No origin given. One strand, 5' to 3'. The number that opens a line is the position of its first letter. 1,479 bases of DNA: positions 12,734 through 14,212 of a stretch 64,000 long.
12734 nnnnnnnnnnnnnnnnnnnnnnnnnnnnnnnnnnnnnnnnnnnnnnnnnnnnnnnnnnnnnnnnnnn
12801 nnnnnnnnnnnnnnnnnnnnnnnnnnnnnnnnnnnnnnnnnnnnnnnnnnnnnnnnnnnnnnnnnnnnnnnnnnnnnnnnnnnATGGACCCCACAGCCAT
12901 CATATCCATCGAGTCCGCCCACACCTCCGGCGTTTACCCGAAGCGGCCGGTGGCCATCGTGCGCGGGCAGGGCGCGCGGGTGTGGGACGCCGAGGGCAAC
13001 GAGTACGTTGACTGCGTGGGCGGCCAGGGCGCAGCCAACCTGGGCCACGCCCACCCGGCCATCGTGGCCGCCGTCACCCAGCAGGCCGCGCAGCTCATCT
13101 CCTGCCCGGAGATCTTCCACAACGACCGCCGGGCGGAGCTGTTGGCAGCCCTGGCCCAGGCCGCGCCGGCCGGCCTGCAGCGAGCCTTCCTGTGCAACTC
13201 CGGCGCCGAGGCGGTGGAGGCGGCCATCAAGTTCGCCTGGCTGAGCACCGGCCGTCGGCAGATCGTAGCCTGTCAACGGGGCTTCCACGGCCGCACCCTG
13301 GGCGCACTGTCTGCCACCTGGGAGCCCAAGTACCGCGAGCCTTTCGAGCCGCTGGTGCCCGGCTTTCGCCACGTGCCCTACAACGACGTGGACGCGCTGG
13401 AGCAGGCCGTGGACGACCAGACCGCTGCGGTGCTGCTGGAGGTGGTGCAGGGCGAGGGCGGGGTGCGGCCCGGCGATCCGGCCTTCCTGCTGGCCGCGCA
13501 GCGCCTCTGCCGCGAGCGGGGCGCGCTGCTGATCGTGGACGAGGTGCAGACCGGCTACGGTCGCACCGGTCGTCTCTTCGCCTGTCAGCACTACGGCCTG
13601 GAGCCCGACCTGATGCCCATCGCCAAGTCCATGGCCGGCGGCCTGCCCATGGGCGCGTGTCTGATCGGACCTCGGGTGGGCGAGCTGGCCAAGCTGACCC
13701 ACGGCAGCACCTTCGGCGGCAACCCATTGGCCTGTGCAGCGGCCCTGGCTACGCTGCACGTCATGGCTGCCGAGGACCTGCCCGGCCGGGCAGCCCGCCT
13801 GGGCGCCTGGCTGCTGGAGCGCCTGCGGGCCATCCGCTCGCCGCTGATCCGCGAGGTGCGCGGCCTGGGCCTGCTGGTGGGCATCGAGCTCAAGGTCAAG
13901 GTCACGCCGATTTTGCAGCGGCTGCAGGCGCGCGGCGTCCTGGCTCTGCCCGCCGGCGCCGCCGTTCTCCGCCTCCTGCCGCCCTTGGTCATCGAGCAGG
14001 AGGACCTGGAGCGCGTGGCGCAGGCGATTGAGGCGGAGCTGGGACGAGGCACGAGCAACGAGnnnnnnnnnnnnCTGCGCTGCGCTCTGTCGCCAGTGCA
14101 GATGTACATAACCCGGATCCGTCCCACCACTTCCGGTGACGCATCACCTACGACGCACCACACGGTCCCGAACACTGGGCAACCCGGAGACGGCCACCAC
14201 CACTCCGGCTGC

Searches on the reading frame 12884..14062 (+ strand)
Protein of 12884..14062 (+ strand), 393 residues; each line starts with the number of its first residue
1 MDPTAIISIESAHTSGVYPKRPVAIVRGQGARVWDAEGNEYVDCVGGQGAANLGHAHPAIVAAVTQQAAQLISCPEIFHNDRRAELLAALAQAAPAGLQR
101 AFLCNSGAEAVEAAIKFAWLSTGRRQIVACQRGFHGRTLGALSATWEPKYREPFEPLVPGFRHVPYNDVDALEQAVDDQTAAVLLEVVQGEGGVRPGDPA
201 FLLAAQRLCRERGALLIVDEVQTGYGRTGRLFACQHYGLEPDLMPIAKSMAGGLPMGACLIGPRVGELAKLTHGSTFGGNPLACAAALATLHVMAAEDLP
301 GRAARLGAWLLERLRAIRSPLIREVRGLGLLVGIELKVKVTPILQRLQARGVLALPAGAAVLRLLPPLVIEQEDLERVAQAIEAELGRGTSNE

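Call 51: search_protein_families(library=pfam, proteins=[window:12884-14062:+], max_evalue=0.0001)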
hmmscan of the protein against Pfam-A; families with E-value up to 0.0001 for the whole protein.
window:12884-14062:+ (393 aa): 1 family
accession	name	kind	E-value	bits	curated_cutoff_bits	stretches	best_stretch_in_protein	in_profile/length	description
PF00202.27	Aminotran_3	-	5.2e-115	384.8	30.5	1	22-384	10-401/403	Aminotransferase class-III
